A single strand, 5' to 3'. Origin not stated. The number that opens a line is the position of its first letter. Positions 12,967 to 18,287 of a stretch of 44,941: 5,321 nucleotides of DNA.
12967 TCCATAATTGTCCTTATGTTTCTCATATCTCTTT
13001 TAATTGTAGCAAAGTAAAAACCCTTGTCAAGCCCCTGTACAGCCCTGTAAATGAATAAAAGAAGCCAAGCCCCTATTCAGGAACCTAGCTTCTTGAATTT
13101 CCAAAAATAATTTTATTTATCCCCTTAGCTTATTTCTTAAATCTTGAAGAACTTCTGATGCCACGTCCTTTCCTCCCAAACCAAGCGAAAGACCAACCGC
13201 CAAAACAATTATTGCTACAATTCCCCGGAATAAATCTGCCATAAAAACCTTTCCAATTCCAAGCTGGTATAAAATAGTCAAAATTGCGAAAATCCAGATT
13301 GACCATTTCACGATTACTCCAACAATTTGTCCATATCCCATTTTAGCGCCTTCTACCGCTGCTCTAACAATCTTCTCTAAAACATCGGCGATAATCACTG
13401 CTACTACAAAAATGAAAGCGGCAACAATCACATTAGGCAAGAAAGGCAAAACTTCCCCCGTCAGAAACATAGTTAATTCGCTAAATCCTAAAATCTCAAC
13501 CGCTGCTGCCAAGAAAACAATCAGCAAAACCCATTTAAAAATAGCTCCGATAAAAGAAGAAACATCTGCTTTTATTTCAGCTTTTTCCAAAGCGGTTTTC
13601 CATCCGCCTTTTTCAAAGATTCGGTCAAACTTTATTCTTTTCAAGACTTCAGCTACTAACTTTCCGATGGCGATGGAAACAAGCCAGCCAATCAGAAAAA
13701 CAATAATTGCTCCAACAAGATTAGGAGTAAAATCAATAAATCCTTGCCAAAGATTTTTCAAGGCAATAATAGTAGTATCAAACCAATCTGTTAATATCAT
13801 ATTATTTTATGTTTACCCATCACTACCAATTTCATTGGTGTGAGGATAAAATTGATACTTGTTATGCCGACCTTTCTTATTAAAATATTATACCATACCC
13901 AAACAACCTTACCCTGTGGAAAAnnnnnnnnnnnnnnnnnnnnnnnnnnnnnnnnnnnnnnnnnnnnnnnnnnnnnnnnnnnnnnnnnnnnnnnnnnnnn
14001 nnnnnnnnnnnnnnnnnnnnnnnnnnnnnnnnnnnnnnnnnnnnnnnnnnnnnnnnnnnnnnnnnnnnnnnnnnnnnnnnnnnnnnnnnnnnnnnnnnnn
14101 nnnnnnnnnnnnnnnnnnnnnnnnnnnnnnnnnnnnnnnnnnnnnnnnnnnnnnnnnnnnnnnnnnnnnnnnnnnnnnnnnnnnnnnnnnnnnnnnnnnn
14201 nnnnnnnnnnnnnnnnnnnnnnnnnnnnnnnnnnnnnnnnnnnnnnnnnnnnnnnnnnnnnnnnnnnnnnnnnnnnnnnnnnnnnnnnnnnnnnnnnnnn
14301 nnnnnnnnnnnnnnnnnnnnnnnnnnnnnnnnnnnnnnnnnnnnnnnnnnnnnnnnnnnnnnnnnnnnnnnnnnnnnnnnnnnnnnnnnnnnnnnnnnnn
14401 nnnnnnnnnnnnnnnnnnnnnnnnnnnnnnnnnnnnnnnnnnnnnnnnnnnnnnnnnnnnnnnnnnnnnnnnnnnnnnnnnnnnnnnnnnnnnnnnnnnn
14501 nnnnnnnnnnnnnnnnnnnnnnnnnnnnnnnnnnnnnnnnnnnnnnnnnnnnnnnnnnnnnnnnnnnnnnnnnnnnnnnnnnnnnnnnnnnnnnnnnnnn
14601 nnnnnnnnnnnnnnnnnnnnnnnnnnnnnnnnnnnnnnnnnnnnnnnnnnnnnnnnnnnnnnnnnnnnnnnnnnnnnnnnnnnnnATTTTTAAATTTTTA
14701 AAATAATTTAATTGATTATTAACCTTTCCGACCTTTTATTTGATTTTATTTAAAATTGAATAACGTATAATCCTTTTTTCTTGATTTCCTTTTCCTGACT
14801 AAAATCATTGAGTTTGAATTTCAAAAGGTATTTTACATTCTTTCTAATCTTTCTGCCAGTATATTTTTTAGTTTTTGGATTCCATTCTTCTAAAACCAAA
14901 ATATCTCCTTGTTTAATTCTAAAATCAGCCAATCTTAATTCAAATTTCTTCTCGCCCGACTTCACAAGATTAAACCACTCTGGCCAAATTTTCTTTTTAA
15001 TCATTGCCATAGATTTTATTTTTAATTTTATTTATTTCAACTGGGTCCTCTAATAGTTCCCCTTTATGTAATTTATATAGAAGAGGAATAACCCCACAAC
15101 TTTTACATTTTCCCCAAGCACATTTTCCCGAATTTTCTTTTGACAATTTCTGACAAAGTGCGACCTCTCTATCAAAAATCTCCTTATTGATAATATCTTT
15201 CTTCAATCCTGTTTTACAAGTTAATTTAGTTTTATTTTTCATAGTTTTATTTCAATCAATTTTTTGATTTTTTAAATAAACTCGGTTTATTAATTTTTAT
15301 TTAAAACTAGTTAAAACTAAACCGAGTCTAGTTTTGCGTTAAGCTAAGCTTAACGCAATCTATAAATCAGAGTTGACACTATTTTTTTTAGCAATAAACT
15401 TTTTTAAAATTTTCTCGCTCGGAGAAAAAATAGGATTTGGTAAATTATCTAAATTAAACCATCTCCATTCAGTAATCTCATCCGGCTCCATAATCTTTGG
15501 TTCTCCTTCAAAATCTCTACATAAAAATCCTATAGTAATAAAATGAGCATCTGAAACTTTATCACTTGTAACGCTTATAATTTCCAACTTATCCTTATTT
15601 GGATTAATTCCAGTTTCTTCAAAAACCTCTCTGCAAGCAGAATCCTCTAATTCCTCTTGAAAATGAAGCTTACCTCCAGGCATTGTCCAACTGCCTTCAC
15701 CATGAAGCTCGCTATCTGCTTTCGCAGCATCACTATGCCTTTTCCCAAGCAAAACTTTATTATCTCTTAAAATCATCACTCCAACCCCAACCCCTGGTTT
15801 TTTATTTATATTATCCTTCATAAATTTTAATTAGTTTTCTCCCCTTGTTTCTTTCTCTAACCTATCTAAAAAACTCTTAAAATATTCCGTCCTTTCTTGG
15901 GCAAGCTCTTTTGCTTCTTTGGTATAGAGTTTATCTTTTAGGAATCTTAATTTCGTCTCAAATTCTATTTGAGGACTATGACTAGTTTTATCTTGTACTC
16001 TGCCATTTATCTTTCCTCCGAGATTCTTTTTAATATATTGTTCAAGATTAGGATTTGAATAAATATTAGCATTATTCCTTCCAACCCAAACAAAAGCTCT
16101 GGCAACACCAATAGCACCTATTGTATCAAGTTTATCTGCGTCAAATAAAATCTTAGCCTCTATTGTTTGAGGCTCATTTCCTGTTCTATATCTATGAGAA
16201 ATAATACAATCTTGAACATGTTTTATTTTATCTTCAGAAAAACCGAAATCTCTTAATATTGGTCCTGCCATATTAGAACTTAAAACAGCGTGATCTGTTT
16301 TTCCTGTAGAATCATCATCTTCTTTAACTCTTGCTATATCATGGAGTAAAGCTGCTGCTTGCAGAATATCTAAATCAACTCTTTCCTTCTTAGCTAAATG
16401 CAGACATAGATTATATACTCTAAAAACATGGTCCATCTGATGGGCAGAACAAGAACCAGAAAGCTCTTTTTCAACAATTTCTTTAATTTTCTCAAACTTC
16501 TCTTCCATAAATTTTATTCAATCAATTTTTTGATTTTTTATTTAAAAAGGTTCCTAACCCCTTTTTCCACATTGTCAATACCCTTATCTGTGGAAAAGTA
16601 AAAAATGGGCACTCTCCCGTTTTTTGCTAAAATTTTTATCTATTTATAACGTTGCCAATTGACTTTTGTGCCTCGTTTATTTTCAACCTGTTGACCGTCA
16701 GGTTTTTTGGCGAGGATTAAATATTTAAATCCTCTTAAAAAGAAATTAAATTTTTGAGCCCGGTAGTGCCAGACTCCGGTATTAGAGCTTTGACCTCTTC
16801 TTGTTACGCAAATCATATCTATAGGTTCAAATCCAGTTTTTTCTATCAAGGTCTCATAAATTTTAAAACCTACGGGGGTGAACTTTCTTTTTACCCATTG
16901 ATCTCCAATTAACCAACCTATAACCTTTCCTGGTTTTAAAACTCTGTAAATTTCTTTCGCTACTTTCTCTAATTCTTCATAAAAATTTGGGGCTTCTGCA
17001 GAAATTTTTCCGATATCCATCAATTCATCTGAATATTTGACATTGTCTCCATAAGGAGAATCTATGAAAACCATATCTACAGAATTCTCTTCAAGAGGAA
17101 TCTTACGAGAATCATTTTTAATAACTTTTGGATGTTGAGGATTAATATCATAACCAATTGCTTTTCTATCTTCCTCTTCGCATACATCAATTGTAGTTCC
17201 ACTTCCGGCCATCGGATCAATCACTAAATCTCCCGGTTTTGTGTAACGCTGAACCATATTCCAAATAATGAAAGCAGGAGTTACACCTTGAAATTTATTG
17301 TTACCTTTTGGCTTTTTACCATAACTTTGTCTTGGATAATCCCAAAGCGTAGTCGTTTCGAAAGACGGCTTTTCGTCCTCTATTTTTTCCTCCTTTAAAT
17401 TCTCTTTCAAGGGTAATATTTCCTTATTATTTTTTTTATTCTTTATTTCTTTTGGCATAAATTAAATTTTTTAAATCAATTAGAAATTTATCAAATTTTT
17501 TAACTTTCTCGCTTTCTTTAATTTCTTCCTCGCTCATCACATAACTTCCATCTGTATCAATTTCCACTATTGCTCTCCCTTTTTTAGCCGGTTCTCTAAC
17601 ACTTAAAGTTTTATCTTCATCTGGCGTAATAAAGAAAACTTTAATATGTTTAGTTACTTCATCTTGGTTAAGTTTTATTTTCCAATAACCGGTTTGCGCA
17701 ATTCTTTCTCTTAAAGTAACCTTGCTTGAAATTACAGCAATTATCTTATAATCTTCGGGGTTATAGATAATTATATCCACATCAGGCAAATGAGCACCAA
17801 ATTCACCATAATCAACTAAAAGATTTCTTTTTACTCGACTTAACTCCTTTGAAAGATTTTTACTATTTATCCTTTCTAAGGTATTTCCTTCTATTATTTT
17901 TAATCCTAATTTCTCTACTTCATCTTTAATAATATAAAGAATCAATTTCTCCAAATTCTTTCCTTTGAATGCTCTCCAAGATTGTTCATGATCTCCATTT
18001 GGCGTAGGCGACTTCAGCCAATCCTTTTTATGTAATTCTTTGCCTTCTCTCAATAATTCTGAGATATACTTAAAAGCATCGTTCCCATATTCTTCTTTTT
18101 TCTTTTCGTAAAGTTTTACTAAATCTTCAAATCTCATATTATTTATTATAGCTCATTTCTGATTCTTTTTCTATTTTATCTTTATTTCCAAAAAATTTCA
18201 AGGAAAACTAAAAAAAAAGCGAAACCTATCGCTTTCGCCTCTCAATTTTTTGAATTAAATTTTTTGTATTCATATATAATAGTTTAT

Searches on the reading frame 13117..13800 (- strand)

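Call 8: search_protein_families(library=pfam, proteins=[window:13117-13800:-])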
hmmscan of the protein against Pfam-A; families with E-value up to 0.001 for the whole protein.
window:13117-13800:- (227 aa): 1 family
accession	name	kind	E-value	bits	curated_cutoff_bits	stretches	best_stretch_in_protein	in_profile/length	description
PF05552.17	MS_channel_1st_1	-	6.3e-21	74.4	22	2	14-60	3-49/50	Mechanosensitive ion channel, conserved TM helix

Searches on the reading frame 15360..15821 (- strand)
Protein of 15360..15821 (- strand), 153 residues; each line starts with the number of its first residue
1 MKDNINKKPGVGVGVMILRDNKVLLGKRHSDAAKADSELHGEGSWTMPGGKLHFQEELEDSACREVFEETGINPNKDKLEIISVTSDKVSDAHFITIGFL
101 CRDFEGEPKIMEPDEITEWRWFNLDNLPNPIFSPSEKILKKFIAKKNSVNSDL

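Call 8: search_protein_families(library=pfam, proteins=[window:15360-15821:-])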
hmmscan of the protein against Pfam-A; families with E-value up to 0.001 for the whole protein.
window:15360-15821:- (153 aa): 2 families
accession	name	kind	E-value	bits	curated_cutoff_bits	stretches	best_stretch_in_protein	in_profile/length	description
PF00293.34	NUDIX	-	1.1e-21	77.7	21.1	1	9-141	2-133/134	NUDIX domain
PF14815.12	NUDIX_4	-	1.3e-05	25.4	35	1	15-140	4-112/113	NUDIX domain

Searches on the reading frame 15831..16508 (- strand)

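Call 8: search_protein_families(library=pfam, proteins=[window:15831-16508:-])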
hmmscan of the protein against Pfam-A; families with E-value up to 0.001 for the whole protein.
window:15831-16508:- (225 aa): 1 family
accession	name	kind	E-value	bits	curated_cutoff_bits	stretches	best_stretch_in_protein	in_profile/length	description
PF01966.28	HD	-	3.1e-15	56.9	22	1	26-129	3-115/116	HD domain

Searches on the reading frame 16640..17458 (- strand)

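Call 8: search_protein_families(library=pfam, proteins=[window:16640-17458:-])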
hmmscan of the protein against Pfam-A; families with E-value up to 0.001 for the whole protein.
window:16640-17458:- (272 aa): 5 families
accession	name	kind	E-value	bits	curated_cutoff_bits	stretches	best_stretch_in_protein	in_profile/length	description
PF01555.25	N6_N4_Mtase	-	6.4e-28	98.7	26.7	2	7-114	107-220/221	DNA methylase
PF08241.18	Methyltransf_11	-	2.2e-06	28.6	21.2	0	152-178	65-91/95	Methyltransferase domain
PF05148.21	Methyltransf_8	-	2.7e-06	27.9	27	0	68-135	66-132/219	Hypothetical methyltransferase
PF01170.24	UPF0020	-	0.00023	21.4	22.3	0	112-146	107-141/197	RMKL-like, methyltransferase domain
PF01209.24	Ubie_methyltran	-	0.0007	19.4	20.1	0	73-180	45-149/233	ubiE/COQ5 methyltransferase family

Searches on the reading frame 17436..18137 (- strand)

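Call 8: search_protein_families(library=pfam, proteins=[window:17436-18137:-])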
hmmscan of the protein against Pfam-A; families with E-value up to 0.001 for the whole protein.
window:17436-18137:- (233 aa): 1 family
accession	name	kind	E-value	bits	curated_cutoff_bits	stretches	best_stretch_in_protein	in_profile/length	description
PF18643.7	RE_BsaWI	-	1.8e-35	121.6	26.2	1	97-201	2-105/105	BsaWI restriction endonuclease type 2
